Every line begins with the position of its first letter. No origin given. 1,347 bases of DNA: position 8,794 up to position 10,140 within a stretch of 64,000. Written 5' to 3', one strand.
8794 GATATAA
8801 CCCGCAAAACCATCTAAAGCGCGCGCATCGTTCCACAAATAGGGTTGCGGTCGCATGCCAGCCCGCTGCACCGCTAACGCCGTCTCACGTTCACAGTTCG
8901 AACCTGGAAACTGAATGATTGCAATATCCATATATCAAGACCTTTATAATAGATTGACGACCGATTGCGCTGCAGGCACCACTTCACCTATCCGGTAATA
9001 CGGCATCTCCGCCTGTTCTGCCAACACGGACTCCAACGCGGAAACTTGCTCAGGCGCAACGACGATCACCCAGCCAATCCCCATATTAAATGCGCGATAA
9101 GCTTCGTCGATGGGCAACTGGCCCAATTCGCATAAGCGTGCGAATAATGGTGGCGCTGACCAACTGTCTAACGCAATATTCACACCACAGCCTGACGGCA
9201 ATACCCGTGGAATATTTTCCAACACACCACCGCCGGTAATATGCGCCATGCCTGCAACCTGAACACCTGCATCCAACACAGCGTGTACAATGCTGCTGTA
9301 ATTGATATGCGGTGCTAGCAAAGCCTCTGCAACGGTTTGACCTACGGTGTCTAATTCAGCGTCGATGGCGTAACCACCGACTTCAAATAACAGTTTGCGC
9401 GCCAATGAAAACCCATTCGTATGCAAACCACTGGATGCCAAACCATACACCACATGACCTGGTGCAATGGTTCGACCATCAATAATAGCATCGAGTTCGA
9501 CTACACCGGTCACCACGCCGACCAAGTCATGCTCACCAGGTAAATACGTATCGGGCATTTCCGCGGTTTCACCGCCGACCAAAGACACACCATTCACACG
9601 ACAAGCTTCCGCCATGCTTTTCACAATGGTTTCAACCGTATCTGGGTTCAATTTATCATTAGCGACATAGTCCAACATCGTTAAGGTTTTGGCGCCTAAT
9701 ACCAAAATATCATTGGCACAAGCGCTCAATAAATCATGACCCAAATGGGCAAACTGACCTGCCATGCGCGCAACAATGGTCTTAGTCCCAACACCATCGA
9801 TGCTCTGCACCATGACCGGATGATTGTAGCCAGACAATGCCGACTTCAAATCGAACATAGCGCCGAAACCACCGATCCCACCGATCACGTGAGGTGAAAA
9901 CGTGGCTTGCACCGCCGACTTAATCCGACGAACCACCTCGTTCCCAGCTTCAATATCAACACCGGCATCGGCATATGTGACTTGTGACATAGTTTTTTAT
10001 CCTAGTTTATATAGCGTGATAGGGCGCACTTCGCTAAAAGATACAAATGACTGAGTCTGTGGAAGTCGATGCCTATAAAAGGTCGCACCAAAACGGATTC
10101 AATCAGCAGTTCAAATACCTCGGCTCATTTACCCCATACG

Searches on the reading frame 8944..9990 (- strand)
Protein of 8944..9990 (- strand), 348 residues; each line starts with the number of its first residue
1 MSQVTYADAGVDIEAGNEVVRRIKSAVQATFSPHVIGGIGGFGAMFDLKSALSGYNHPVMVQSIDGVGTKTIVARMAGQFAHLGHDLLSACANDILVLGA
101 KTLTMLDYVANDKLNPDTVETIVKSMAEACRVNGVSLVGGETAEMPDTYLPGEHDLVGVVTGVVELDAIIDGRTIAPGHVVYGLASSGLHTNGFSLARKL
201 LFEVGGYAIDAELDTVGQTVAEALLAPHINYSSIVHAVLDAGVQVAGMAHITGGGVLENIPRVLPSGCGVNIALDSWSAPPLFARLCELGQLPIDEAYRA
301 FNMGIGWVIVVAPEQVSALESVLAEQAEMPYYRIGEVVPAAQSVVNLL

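Call 66: find_encoding_contigs(protein=window:8944-9990:-, flank=10000, max_places=4)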
Protein window:8944-9990:- (348 aa): 6 contigs read that carry it; 4 places shown.
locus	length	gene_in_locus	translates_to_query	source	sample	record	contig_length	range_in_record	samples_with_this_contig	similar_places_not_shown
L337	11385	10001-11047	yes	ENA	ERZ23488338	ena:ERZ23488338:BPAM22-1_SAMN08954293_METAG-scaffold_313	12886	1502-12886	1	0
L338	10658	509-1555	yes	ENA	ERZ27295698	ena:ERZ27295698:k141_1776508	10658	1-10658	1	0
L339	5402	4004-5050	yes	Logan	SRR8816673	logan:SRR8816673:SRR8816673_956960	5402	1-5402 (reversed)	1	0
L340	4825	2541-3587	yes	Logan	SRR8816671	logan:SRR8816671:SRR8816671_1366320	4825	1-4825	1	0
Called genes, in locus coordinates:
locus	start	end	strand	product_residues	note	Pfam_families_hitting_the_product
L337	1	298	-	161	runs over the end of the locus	PF06172:Cupin_5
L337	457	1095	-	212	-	-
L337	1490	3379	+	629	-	PF00890:FAD_binding_2 (faint), PF01134:GIDA, PF12831:FAD_oxidored, PF21680:GIDA_C_1st, PF13932:SAM_GIDA_C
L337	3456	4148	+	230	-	PF06508:QueC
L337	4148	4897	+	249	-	-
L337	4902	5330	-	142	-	-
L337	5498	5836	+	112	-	-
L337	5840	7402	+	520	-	PF00005:ABC_tran, PF02463:SMC_N (weak), PF03193:RsgA_GTPase (faint), PF13476:AAA_23 (faint), PF13555:AAA_29 (faint), PF12848:ABC_tran_Xtn, PF00005:ABC_tran, PF13304:AAA_21 (weak), +2 more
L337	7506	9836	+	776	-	PF18072:FGAR-AT_linker, PF00586:AIRS, PF02769:AIRS_C, PF00586:AIRS, PF02769:AIRS_C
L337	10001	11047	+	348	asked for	PF00586:AIRS, PF02769:AIRS_C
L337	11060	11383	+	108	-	?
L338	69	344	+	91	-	-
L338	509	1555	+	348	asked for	PF00586:AIRS, PF02769:AIRS_C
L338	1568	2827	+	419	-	PF13507:GATase_5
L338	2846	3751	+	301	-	PF01259:SAICAR_synt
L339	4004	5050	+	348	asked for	PF00586:AIRS, PF02769:AIRS_C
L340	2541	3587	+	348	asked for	PF00586:AIRS, PF02769:AIRS_C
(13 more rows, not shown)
